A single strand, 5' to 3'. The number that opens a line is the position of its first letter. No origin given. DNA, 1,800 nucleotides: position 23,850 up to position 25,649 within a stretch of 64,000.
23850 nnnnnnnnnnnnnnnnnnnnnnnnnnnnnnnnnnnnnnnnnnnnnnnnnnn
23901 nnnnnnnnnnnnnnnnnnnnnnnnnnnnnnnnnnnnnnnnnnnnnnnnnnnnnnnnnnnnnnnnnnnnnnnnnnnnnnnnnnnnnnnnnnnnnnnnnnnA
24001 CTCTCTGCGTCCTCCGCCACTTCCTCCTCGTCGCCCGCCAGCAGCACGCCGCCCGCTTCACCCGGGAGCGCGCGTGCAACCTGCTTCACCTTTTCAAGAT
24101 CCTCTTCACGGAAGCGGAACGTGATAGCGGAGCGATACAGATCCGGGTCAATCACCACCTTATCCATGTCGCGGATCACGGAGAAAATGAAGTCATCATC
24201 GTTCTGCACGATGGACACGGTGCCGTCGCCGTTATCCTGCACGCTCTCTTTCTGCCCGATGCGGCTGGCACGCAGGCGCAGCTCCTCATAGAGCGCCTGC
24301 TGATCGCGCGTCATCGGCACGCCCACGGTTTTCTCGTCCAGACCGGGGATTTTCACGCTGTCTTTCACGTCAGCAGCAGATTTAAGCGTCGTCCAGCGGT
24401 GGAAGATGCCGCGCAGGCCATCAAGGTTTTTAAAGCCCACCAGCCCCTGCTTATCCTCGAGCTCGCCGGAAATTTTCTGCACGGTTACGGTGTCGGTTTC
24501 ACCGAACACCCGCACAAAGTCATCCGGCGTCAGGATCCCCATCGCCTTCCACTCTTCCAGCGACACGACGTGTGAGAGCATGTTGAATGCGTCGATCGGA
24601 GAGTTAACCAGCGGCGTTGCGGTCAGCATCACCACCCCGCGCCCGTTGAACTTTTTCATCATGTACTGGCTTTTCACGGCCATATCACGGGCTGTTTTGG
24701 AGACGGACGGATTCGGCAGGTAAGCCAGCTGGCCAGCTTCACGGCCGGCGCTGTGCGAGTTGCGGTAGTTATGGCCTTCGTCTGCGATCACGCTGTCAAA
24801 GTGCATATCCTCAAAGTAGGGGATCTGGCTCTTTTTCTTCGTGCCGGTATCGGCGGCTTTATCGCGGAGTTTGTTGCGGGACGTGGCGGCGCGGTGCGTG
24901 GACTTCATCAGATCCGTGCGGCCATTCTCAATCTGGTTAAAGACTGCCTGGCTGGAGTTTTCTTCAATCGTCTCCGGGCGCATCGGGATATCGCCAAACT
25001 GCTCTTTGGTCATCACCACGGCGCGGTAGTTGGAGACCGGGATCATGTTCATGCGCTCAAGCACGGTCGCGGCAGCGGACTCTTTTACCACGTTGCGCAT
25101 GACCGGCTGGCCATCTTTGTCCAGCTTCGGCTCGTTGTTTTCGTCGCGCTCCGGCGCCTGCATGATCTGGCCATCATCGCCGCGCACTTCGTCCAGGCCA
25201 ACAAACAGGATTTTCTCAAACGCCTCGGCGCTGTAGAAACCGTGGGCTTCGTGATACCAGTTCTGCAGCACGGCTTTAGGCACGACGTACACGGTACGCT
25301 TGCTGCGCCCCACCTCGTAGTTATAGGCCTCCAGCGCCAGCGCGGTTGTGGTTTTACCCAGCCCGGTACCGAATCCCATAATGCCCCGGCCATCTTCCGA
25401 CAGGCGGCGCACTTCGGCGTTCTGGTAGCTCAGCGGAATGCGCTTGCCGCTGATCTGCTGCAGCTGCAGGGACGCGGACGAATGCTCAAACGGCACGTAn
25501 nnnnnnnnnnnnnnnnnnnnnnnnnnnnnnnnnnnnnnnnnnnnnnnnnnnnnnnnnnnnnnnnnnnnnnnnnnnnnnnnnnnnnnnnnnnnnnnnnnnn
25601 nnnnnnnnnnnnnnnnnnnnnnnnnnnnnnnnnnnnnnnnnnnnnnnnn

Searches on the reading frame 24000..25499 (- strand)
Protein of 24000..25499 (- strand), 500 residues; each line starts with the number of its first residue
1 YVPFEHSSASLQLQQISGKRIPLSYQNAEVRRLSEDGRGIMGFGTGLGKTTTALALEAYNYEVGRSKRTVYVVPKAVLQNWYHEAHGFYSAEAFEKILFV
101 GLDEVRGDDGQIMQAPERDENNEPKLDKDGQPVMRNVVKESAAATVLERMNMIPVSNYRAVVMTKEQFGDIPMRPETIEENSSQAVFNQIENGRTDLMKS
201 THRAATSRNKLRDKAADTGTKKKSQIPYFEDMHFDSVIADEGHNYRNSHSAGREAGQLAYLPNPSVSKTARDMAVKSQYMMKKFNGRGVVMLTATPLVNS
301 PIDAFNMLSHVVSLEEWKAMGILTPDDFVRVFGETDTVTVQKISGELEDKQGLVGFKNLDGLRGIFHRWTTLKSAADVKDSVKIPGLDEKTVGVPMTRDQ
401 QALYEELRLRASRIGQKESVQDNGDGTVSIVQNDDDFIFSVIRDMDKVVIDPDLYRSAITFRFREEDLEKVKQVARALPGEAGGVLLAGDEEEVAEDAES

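Call 107: find_related_loci(query=window:24000-25499:-, collection=viral_contigs, flank=10000)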
Query window:24000-25499:- (500 aa) in viral_contigs; peptide patterns used: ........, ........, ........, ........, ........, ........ (x = any residue, [..] = any of these).
35 stretches matched a pattern; 33 encode a relative of the query (tblastn E <= 1e-3); 32 distinct loci.
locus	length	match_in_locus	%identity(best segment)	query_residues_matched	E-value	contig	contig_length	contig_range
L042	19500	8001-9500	99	1-500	0e+0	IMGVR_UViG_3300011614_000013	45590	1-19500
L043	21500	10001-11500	99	1-500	0e+0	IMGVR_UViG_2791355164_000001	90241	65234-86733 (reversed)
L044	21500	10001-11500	99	1-500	0e+0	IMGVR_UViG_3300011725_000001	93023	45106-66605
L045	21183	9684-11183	96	1-500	0e+0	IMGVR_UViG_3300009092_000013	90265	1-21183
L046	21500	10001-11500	96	1-500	0e+0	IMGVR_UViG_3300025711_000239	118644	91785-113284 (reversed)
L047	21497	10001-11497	96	1-499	0e+0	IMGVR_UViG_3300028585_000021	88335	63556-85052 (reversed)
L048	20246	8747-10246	95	1-500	0e+0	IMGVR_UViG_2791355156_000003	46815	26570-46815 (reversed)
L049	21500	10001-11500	95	1-500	0e+0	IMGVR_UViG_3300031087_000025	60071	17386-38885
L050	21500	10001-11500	95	1-500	0e+0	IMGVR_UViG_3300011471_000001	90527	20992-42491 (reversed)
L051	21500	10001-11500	95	1-500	0e+0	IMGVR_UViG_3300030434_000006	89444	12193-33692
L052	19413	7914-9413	95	1-500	0e+0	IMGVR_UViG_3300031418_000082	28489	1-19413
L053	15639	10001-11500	95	1-500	0e+0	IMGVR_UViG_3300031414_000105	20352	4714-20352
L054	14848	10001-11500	95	1-500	0e+0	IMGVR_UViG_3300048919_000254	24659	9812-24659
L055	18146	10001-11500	95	1-500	0e+0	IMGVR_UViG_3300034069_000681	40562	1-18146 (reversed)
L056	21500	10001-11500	95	1-500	0e+0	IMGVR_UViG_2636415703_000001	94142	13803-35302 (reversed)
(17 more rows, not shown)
